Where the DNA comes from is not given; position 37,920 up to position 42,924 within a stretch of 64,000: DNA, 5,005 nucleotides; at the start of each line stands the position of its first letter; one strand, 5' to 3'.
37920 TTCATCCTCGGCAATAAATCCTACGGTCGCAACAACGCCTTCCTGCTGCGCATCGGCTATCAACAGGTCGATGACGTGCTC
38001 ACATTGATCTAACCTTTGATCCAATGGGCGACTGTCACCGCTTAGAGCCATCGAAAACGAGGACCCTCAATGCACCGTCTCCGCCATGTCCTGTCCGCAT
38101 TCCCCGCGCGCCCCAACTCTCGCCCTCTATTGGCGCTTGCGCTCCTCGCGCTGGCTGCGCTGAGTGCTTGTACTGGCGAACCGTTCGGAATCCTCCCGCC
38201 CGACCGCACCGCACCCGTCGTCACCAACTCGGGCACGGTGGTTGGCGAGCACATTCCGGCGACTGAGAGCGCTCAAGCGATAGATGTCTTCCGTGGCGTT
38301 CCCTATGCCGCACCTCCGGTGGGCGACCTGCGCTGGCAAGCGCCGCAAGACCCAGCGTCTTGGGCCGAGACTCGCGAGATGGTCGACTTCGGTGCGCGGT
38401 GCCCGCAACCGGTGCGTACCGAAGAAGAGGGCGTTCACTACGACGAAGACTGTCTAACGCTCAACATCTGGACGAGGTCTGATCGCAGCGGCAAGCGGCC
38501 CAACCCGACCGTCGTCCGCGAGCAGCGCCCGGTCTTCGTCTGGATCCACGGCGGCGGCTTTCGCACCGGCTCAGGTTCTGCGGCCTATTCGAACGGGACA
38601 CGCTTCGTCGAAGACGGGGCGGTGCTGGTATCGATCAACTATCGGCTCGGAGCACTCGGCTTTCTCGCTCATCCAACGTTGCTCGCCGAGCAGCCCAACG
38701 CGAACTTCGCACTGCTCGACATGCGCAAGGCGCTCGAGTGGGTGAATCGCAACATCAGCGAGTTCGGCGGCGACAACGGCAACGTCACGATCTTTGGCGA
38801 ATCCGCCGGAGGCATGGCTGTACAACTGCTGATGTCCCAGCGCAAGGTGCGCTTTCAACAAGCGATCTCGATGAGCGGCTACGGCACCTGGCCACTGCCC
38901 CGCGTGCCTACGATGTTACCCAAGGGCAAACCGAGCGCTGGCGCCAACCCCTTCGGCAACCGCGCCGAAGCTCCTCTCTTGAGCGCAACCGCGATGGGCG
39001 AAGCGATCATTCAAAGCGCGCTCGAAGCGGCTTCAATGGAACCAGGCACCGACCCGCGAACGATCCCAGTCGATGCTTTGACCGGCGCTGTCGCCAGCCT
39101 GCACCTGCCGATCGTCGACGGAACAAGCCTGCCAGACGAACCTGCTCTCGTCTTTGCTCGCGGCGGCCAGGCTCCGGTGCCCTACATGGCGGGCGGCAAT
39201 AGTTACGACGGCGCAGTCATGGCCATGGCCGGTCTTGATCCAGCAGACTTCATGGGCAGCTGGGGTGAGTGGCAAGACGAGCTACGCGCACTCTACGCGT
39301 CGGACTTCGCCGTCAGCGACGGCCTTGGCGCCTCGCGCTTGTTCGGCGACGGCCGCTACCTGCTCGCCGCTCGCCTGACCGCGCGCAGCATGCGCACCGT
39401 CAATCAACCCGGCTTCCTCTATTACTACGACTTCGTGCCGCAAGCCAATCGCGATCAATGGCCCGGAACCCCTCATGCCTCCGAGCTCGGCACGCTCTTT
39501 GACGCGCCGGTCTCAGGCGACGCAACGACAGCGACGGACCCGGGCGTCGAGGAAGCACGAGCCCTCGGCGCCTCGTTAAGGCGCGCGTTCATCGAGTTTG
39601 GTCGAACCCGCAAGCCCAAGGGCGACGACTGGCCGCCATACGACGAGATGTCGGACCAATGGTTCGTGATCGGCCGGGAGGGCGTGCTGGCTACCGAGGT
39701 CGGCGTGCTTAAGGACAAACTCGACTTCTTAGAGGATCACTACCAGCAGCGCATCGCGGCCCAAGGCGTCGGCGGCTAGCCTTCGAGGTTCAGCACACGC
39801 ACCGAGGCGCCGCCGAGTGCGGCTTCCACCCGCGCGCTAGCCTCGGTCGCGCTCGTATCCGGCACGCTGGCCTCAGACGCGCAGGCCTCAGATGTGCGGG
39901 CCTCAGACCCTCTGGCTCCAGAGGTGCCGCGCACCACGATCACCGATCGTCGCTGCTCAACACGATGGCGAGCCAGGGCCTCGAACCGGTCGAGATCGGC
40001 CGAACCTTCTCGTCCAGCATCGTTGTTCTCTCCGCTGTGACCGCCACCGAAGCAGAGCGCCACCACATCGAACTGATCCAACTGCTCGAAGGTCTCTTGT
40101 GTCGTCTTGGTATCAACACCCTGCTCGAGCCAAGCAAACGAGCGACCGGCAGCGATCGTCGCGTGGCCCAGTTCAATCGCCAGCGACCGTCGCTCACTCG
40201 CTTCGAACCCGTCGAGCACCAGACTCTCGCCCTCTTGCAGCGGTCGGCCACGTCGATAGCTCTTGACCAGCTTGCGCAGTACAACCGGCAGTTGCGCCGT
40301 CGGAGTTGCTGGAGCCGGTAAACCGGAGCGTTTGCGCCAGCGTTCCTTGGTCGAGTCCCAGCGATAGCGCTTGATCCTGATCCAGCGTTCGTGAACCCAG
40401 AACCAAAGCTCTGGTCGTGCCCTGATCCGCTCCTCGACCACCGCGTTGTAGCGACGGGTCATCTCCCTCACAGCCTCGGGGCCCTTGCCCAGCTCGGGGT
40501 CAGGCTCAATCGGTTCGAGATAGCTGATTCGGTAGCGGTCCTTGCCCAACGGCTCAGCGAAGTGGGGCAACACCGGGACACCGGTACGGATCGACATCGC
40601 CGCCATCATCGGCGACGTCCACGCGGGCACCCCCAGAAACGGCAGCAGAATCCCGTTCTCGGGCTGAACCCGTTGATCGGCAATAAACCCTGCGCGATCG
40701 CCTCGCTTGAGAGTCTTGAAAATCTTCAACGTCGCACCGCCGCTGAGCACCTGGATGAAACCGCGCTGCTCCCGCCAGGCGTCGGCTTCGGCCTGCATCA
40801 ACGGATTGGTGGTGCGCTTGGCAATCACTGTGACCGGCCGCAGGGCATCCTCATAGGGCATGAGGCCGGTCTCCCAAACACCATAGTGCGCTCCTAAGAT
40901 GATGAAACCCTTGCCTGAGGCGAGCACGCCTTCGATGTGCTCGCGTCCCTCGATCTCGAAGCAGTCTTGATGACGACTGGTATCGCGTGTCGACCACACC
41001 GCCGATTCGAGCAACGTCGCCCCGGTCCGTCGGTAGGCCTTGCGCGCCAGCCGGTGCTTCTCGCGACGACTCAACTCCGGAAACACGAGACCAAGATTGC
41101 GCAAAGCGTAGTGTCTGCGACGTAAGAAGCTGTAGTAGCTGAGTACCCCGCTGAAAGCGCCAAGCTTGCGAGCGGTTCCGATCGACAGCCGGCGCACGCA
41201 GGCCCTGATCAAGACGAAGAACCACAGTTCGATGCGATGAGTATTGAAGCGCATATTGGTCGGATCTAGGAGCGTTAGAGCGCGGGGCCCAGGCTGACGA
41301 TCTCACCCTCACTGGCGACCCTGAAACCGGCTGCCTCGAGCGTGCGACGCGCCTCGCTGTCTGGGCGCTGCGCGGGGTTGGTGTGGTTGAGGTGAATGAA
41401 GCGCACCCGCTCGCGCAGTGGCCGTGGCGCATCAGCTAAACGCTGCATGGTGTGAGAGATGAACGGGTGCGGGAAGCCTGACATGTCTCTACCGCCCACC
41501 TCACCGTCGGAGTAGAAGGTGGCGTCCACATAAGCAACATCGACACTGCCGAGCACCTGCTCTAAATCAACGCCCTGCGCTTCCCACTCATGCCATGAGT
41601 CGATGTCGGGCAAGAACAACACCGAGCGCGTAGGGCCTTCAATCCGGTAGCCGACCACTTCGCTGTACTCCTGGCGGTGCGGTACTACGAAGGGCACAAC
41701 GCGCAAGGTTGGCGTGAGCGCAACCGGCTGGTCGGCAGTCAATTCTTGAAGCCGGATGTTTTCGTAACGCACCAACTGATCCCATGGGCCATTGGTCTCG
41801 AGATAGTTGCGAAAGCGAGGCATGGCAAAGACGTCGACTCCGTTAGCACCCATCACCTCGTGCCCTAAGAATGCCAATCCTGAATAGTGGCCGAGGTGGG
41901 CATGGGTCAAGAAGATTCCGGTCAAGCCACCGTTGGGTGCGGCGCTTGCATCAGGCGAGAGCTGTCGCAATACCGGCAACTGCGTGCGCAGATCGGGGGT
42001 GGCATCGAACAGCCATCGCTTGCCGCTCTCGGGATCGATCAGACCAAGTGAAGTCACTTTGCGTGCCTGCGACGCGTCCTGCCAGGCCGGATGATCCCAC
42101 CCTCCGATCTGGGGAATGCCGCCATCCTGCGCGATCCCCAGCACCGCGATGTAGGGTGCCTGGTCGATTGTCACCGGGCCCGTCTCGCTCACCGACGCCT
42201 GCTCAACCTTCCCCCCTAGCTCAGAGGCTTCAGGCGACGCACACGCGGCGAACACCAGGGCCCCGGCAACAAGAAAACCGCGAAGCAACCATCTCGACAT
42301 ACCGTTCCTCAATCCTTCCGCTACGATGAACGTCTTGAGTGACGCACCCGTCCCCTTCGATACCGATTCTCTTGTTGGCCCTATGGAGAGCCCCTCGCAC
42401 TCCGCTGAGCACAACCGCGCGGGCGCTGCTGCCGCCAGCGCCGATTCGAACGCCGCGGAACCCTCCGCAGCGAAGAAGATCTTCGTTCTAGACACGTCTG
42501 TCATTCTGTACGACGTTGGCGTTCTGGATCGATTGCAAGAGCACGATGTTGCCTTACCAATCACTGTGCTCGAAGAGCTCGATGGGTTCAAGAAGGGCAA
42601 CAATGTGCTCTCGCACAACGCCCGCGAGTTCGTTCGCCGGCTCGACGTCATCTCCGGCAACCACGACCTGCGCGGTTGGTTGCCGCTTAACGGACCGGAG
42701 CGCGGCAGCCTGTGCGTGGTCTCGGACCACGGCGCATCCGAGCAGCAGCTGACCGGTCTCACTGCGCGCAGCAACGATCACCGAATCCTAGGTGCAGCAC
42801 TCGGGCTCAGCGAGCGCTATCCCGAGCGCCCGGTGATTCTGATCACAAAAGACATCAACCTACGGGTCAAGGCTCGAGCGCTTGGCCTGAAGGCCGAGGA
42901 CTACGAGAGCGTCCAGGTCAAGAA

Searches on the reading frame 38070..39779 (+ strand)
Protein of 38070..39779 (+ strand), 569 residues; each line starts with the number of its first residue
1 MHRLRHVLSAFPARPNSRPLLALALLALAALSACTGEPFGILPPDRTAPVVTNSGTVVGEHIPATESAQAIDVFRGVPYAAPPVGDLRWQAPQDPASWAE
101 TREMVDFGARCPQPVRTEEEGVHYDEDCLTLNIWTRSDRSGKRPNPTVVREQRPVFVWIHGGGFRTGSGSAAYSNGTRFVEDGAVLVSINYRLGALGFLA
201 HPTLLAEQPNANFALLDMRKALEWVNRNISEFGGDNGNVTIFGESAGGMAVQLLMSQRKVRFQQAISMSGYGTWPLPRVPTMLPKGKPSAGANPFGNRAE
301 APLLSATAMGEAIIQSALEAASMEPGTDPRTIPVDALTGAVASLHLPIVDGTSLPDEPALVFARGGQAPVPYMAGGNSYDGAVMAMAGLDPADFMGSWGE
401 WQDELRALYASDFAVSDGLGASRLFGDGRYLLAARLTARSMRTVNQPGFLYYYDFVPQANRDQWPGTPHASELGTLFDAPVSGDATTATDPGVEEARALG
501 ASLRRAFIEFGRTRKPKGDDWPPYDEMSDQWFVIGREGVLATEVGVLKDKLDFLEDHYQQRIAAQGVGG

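Call 49: search_protein_families(library=pfam, proteins=[window:38070-39779:+], max_evalue=0.00001)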
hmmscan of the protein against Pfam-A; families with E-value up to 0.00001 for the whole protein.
window:38070-39779:+ (569 aa): 3 families
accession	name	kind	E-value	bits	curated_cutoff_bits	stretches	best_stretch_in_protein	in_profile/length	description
PF00135.34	COesterase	-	4.5e-86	290.3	27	1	50-539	5-501/515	Carboxylesterase family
PF20434.5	BD-FAE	-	1e-12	48.5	26.8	1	147-254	7-106/215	BD-FAE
PF07859.19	Abhydrolase_3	-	5.7e-09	36.5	25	1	157-259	2-94/210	alpha/beta hydrolase fold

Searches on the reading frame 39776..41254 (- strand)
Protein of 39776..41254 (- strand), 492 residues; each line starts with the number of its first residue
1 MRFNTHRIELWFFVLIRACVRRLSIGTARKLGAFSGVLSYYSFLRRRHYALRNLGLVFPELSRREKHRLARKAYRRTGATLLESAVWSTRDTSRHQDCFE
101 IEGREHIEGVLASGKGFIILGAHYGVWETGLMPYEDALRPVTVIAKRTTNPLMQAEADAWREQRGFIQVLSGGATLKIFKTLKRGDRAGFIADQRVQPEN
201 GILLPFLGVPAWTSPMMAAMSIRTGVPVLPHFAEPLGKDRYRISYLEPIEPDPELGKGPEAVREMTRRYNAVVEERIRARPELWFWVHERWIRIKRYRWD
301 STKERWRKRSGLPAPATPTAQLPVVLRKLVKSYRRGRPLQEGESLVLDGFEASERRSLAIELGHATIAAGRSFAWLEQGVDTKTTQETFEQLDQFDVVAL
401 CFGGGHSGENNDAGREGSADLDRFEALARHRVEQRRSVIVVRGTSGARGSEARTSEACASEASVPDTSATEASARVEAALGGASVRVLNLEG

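Call 49: search_protein_families(library=pfam, proteins=[window:39776-41254:-], max_evalue=0.00001)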
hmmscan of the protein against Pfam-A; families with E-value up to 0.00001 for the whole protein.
window:39776-41254:- (492 aa): 1 family
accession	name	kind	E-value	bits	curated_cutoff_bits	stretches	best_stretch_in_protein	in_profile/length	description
PF03279.18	Lip_A_acyltrans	-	9.4e-43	146.9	22.3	1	9-291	15-293/295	Bacterial lipid A biosynthesis acyltransferase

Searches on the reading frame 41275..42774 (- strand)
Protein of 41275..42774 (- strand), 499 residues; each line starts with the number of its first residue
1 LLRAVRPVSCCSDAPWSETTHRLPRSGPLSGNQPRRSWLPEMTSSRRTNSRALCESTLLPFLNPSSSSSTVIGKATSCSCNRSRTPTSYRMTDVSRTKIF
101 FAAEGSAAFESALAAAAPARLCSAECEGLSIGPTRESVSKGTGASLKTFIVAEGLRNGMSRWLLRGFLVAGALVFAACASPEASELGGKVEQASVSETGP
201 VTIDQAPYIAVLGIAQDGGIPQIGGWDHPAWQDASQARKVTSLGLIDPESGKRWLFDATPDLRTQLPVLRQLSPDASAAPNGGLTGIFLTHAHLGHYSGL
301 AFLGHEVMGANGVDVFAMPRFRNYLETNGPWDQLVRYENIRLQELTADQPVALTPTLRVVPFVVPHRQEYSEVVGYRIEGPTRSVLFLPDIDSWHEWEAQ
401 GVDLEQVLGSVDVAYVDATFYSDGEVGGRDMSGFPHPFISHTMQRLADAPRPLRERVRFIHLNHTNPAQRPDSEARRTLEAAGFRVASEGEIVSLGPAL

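Call 49: search_protein_families(library=pfam, proteins=[window:41275-42774:-], max_evalue=0.00001)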
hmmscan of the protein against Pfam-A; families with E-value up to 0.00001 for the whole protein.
window:41275-42774:- (499 aa): 1 family
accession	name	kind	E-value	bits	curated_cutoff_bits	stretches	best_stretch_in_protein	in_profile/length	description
PF12706.13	Lactamase_B_2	-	2.3e-22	80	27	1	253-461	2-199/200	Beta-lactamase superfamily domain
